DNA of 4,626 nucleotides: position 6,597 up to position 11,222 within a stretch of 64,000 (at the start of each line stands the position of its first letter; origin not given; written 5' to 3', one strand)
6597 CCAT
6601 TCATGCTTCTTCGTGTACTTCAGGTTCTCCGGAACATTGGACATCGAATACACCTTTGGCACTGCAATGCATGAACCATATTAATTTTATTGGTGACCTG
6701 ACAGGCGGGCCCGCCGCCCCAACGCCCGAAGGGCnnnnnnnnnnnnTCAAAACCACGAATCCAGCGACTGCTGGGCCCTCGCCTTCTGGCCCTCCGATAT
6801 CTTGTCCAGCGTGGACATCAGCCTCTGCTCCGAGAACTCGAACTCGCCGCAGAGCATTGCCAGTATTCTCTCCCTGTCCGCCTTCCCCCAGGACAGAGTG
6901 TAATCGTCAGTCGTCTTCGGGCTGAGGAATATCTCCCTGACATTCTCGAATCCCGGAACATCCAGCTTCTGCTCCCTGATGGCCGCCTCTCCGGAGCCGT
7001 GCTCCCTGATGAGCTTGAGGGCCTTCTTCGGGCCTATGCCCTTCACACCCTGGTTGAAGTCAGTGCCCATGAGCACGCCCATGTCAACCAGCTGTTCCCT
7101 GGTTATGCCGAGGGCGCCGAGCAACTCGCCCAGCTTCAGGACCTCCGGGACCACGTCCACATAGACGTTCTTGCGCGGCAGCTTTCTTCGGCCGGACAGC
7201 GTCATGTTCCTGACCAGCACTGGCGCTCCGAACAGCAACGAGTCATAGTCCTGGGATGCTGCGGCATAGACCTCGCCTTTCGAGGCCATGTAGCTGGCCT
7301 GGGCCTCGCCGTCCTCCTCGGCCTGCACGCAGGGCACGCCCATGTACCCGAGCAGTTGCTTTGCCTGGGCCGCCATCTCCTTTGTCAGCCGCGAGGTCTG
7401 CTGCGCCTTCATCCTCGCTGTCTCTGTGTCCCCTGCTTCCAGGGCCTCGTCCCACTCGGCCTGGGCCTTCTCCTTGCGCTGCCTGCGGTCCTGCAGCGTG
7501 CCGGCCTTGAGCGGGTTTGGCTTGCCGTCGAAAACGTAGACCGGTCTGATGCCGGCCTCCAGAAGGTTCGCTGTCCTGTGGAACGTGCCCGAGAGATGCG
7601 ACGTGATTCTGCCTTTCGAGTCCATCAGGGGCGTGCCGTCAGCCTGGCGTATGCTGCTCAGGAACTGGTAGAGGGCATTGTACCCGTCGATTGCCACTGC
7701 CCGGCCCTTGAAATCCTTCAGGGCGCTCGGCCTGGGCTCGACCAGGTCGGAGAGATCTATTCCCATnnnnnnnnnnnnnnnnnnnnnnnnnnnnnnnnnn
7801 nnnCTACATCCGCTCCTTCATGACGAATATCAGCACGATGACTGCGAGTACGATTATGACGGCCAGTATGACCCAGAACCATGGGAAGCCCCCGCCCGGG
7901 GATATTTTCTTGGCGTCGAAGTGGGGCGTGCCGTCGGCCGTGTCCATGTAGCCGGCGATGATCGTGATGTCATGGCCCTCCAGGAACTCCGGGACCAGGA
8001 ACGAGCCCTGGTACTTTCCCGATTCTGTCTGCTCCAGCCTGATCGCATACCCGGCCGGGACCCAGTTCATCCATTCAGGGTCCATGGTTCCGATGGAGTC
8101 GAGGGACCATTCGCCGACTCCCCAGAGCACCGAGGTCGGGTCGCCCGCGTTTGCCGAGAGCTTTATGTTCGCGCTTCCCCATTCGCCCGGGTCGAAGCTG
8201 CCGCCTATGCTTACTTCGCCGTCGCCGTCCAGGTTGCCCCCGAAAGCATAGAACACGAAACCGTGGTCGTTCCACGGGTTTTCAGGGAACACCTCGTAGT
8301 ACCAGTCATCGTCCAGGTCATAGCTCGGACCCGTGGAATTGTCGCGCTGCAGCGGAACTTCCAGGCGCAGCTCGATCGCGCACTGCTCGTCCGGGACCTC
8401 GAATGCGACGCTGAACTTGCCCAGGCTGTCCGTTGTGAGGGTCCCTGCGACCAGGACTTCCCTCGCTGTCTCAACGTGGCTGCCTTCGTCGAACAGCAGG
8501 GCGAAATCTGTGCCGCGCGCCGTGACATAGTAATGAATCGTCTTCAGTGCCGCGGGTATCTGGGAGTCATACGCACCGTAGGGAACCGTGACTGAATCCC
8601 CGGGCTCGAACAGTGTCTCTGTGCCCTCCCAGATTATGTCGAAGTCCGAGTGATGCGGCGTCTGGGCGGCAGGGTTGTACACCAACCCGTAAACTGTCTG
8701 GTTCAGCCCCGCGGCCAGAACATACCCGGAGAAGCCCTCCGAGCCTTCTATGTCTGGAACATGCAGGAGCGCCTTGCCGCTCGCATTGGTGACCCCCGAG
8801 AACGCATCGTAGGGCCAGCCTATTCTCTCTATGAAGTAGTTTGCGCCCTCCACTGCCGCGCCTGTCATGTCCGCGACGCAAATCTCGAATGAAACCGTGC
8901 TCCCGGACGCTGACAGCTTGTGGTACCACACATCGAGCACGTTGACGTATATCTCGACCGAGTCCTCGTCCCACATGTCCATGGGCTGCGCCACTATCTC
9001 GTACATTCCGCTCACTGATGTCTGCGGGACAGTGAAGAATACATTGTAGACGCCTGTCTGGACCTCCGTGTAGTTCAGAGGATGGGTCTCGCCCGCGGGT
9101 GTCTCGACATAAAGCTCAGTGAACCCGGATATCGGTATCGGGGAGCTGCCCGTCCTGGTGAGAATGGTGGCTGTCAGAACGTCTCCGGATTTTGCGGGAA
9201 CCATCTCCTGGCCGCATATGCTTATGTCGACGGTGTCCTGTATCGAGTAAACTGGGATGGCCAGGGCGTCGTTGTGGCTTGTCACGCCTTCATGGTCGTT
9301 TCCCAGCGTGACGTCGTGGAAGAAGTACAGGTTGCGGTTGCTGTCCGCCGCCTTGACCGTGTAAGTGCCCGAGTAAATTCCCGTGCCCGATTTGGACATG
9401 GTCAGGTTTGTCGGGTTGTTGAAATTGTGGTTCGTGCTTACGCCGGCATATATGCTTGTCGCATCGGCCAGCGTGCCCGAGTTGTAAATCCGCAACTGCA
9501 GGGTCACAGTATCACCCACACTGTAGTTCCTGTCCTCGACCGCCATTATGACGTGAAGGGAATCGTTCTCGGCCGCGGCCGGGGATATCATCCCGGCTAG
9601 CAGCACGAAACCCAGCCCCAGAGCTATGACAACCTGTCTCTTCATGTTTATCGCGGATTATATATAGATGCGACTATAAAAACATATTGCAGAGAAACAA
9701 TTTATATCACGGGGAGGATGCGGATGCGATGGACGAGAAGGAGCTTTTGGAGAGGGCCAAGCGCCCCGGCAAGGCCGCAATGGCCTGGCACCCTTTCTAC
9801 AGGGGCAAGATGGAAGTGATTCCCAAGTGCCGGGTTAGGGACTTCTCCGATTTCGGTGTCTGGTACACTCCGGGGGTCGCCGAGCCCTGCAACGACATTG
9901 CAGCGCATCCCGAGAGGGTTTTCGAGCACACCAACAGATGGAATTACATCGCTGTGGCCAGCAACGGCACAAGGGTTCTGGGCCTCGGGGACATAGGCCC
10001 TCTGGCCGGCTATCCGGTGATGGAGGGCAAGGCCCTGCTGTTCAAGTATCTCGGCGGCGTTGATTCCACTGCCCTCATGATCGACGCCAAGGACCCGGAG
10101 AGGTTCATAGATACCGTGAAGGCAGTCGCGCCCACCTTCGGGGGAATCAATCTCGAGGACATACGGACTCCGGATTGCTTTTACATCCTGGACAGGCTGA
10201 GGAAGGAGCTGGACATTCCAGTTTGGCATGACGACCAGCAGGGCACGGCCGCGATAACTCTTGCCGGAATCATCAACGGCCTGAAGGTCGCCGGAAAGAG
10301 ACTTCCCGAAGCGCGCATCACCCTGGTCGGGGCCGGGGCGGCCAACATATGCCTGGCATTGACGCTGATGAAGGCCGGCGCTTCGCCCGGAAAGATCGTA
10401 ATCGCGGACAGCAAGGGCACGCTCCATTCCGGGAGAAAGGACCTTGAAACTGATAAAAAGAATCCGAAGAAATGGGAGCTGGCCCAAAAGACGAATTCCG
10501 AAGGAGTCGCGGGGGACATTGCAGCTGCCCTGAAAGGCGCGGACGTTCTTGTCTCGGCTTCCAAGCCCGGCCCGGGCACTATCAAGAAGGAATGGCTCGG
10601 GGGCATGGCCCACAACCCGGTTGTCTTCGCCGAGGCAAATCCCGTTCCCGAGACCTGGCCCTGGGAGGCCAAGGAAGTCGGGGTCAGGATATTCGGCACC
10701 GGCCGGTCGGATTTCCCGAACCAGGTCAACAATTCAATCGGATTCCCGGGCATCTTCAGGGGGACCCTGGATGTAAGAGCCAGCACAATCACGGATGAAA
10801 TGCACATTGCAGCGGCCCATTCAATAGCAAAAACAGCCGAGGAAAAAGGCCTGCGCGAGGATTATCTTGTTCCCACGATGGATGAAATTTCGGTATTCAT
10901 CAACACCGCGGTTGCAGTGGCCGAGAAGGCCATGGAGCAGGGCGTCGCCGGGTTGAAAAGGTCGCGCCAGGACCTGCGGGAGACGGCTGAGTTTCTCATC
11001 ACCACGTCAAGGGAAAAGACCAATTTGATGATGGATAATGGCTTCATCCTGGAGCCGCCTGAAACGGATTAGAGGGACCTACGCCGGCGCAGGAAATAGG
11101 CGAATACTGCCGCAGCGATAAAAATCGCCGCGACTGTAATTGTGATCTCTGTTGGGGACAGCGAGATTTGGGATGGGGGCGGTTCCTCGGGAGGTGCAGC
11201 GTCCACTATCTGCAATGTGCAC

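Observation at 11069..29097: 18-kb co-directional surface-protein island: four membrane-anchored 'orphan' family-5 solute-binding paralogs coupled to two SBBP-propeller/PKD proteins, with no ABC transporter partner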

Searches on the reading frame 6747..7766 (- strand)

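Call 86: search_protein_families(library=pfam, proteins=[window:6747-7766:-], max_evalue=0.001)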
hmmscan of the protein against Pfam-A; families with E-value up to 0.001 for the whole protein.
window:6747-7766:- (339 aa): 3 families
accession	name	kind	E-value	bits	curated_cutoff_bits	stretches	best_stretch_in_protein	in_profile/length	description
PF00867.23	XPG_I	-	4.8e-24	85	24.9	1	143-236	1-89/89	XPG I-region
PF00752.23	XPG_N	-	1.2e-21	77.5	22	1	12-100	17-100/101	XPG N-terminal domain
PF01367.25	5_3_exonuc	-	2.1e-06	28.6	40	1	222-266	2-48/97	5'-3' exonuclease, C-terminal SAM fold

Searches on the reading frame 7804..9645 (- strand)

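Call 44: search_protein_families(library=pfam, proteins=[window:7804-9645:-], max_evalue=0.001)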
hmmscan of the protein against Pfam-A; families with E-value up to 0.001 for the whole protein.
window:7804-9645:- (613 aa): 1 family
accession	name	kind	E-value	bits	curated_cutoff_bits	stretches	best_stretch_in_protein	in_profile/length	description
PF01835.25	MG2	-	0.0007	20.4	32.8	0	153-219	13-80/96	MG2 domain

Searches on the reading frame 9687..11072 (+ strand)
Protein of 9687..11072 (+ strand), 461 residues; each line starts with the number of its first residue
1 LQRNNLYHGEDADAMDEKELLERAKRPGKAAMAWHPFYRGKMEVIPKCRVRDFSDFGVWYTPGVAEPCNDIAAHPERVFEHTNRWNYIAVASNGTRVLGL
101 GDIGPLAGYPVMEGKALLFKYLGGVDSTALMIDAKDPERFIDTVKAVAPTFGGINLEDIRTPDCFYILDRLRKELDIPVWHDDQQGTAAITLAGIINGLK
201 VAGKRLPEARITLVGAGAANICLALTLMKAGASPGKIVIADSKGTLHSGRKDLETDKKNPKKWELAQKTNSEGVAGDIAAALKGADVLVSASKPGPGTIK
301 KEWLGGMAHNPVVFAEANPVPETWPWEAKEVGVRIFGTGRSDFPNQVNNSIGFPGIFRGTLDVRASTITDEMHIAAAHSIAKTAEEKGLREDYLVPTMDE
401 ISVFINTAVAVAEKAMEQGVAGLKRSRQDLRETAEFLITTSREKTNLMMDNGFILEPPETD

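Call 44: search_protein_families(library=pfam, proteins=[window:9687-11072:+], max_evalue=0.001)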
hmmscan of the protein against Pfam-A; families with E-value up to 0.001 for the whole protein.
window:9687-11072:+ (461 aa): 2 families
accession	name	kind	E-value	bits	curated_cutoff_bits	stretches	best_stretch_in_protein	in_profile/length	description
PF00390.24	malic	-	2.2e-26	93.2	23.1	1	41-172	3-182/182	Malic enzyme, N-terminal domain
PF03949.21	Malic_M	-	1.1e-24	87.7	23.5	1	185-415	2-257/258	Malic enzyme, NAD binding domain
